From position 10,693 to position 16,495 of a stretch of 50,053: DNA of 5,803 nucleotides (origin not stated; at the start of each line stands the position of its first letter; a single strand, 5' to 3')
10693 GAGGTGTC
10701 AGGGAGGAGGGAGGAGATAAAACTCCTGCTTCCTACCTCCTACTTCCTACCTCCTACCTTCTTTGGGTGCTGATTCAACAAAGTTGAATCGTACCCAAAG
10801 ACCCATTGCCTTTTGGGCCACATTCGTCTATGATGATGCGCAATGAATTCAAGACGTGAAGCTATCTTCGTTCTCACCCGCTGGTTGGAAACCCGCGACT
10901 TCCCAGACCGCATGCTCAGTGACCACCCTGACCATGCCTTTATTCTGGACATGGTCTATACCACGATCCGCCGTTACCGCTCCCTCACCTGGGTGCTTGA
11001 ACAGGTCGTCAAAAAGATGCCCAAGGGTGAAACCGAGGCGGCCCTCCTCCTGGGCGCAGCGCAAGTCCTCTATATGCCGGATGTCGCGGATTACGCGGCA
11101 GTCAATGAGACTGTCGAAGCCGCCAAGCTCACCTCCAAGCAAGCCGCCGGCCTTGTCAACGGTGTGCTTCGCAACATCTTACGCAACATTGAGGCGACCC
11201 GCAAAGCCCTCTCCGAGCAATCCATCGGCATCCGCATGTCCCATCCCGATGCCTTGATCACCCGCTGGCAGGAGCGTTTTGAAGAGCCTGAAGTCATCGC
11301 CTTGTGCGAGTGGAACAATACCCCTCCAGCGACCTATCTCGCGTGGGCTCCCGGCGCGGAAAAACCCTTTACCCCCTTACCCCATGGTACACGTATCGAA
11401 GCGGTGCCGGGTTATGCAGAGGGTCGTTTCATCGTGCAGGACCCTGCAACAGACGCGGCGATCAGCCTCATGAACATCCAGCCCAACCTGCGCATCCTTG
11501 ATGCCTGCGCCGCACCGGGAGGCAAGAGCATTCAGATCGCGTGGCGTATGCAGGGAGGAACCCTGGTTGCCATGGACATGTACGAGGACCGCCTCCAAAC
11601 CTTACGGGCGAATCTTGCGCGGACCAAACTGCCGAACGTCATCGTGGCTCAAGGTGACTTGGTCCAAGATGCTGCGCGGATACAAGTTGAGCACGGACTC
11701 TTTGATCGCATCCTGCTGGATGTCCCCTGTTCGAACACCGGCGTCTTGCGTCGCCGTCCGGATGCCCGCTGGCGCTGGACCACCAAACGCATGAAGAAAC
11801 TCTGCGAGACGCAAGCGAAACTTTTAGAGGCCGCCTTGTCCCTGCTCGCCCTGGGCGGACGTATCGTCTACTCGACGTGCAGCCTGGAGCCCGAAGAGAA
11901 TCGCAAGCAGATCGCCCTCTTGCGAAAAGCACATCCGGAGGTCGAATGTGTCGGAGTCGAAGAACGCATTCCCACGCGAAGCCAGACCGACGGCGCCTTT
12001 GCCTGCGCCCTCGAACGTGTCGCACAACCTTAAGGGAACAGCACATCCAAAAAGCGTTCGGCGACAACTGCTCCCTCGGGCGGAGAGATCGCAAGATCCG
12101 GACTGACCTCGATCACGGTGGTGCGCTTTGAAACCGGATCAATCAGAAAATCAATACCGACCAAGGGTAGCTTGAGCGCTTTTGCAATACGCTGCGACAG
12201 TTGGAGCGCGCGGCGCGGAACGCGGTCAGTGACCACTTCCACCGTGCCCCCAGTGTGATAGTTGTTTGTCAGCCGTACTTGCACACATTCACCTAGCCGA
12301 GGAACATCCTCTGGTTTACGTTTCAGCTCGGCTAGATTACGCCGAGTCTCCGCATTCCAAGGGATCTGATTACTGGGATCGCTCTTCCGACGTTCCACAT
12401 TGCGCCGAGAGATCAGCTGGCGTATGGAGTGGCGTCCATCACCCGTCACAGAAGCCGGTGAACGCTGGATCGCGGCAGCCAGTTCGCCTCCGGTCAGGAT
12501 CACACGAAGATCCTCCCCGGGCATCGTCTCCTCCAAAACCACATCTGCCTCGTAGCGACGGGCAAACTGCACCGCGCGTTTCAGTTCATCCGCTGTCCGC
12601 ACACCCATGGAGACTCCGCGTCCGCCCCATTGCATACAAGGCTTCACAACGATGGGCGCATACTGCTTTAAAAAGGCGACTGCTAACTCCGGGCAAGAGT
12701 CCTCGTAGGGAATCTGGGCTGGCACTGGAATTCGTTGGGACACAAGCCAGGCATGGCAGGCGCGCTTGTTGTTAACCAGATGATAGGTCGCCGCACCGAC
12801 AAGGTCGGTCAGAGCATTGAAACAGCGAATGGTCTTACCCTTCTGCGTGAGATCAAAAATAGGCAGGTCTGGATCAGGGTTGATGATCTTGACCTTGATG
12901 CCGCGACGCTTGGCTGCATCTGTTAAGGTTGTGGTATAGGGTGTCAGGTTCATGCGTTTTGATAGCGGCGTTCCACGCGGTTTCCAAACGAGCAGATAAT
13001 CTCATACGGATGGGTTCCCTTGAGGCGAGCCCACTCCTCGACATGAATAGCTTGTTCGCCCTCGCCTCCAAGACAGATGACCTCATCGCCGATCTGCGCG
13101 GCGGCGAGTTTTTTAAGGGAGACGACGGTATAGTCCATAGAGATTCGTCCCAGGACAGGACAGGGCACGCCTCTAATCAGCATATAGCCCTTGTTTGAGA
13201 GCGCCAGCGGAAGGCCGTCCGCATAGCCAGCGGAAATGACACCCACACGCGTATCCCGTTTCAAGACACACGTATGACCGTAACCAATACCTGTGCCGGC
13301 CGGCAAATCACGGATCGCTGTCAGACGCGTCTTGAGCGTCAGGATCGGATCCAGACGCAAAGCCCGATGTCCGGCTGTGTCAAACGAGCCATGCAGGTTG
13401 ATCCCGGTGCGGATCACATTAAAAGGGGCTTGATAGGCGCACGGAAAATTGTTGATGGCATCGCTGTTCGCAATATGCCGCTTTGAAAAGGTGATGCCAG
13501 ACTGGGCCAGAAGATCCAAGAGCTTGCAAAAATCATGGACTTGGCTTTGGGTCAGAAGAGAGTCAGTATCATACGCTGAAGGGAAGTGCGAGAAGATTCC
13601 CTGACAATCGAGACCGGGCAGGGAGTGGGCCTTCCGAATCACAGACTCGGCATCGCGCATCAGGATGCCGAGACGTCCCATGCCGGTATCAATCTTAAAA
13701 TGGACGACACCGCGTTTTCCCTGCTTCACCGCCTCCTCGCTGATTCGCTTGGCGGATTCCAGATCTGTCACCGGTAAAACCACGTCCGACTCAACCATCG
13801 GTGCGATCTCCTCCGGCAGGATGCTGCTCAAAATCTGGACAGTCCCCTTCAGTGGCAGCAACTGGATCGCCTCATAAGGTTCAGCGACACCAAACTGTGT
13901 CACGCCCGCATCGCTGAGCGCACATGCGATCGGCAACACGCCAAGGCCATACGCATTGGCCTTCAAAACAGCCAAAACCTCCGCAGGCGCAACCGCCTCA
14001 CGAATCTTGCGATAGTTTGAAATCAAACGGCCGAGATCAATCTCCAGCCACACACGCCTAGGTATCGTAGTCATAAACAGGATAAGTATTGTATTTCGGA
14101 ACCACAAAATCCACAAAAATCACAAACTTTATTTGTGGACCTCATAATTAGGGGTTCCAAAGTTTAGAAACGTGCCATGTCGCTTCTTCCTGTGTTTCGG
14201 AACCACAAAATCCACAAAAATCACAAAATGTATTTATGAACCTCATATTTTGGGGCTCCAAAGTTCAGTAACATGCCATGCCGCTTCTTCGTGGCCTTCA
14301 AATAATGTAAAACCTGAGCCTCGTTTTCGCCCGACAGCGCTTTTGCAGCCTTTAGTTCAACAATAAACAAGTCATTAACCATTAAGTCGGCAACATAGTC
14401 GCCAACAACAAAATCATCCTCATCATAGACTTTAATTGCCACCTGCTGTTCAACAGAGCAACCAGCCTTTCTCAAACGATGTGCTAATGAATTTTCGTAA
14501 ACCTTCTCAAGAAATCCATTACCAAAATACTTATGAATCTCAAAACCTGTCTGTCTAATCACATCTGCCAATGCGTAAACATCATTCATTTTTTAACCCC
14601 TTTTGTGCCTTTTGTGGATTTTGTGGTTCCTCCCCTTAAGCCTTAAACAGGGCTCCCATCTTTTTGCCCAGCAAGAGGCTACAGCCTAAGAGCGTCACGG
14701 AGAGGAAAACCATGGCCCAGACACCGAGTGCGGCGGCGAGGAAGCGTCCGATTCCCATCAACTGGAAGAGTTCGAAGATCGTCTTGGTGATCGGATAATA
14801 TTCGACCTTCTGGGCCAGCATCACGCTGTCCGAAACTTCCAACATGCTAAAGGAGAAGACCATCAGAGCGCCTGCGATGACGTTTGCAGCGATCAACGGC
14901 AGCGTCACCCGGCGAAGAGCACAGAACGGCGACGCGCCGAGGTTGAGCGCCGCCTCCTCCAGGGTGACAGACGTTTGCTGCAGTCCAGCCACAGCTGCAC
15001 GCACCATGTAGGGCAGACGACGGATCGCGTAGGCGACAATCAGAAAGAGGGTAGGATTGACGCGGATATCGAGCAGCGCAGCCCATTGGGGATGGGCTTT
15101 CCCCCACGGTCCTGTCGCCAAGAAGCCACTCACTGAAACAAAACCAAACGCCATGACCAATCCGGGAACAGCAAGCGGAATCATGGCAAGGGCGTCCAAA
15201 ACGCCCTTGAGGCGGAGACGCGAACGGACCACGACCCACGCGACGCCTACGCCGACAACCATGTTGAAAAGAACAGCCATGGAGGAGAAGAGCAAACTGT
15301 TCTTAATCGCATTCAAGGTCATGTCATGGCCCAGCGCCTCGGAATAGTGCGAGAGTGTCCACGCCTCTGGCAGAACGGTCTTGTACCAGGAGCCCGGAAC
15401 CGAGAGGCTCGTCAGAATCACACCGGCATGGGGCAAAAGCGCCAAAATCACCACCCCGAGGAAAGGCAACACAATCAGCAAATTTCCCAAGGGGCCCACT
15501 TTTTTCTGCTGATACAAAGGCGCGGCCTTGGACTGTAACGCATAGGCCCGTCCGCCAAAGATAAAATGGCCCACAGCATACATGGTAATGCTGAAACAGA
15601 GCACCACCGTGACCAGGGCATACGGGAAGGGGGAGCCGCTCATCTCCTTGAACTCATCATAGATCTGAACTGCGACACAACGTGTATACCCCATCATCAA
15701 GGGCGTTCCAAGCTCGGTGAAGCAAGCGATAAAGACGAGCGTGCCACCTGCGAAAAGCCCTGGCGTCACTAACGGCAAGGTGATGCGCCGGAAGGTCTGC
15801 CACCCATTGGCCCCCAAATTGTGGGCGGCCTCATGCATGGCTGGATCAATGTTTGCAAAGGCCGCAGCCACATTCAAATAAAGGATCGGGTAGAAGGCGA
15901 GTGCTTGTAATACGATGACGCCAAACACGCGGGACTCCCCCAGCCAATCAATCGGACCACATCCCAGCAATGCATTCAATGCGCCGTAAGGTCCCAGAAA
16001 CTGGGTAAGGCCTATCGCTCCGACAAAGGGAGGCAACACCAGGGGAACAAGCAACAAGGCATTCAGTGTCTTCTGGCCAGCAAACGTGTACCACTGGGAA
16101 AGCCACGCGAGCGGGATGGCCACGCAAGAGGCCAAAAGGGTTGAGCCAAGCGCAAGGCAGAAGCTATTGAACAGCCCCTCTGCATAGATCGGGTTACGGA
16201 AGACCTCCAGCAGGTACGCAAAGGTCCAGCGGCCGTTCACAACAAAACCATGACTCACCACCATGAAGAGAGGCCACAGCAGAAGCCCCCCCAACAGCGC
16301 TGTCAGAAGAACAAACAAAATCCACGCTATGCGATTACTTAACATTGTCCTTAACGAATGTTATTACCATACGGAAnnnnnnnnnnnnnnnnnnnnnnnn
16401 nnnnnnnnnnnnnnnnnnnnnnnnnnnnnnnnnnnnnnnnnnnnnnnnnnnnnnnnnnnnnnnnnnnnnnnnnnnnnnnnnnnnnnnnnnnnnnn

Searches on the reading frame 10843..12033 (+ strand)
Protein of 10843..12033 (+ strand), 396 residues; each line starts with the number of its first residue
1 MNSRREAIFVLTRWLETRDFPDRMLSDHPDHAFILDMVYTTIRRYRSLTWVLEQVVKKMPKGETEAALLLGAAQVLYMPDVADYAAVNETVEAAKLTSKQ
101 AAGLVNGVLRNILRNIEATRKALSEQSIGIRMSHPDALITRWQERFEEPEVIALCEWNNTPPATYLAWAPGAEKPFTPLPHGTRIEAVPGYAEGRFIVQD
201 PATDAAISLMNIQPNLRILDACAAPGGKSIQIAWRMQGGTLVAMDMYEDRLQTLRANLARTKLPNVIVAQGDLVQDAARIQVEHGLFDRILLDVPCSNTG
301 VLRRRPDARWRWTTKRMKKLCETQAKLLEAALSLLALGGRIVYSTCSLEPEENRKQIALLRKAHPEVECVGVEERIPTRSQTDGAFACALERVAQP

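Call 50: search_protein_families(library=pfam, proteins=[window:10843-12033:+], max_evalue=0.00001)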
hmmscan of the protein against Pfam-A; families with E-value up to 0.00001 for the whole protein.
window:10843-12033:+ (396 aa): 4 families
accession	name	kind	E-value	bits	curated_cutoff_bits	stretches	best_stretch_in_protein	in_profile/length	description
PF01189.24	Methyltr_RsmB-F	-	3.5e-44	151.3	27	1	209-373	3-166/199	16S rRNA methyltransferase RsmB/F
PF01029.23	NusB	-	1.6e-20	74.3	23.1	1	1-114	1-133/133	NusB family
PF13847.12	Methyltransf_31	-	1.7e-07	31.4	27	1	213-370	2-132/145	Methyltransferase domain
PF01728.25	FtsJ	-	8.8e-07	29.5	24.1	1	210-362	16-154/181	FtsJ-like methyltransferase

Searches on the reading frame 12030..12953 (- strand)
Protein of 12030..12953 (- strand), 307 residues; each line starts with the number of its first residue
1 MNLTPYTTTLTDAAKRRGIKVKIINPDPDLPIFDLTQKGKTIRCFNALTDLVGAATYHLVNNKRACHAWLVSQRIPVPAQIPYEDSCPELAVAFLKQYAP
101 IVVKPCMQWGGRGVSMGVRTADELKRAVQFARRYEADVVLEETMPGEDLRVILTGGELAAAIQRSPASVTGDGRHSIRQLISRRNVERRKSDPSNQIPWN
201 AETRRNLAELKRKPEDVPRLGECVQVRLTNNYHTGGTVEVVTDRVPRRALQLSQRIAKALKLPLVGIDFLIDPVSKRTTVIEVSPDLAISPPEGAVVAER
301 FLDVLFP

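Call 50: search_protein_families(library=pfam, proteins=[window:12030-12953:-], max_evalue=0.00001)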
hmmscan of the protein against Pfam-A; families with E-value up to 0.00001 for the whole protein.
window:12030-12953:- (307 aa): 1 family
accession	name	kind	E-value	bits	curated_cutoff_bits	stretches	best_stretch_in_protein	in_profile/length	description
PF08443.16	RimK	-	4.8e-07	30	21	0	61-165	2-106/188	RimK-like ATP-grasp domain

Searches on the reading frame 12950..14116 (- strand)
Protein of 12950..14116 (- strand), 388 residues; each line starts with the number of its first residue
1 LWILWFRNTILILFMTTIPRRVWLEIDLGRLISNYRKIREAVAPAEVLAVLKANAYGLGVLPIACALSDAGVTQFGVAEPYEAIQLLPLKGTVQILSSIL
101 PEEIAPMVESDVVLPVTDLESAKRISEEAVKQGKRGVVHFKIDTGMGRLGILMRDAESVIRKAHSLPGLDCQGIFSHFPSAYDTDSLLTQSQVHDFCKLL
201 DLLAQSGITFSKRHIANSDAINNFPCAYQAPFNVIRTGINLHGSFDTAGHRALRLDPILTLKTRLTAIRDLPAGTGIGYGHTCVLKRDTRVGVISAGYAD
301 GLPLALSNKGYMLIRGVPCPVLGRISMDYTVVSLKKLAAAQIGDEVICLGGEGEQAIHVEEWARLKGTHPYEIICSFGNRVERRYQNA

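Call 50: search_protein_families(library=pfam, proteins=[window:12950-14116:-], max_evalue=0.00001)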
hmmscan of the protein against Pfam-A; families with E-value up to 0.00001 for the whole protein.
window:12950-14116:- (388 aa): 2 families
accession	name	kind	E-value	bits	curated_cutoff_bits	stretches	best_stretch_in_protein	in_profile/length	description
PF01168.26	Ala_racemase_N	-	5.3e-51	173.9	24.1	1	26-243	1-217/220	Alanine racemase, N-terminal domain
PF00842.27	Ala_racemase_C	-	1.7e-42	144.4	25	1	259-385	2-127/127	Alanine racemase, C-terminal domain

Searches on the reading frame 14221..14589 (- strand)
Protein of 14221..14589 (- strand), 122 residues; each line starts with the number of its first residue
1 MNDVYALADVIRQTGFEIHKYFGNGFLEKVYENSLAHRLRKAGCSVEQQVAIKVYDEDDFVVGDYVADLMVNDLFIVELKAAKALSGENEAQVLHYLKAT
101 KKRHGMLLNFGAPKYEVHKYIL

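Call 8: search_protein_families(library=pfam, proteins=[window:14221-14589:-])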
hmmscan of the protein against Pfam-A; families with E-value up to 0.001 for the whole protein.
window:14221-14589:- (122 aa): 1 family
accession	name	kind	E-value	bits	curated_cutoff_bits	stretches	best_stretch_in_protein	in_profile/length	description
PF13366.12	PDDEXK_3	-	6e-32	110.9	22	1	8-117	4-114/117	PD-(D/E)XK nuclease superfamily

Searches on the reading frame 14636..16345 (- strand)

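Call 51: search_protein_families(library=pfam, proteins=[window:14636-16345:-], max_evalue=0.00001)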
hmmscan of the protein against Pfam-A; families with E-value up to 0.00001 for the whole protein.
window:14636-16345:- (569 aa): 1 family
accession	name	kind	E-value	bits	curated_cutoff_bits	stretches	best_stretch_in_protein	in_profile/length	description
PF00528.27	BPD_transp_1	-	1.1e-21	77.8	26.4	2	77-254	2-172/184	Binding-protein-dependent transport system inner membrane component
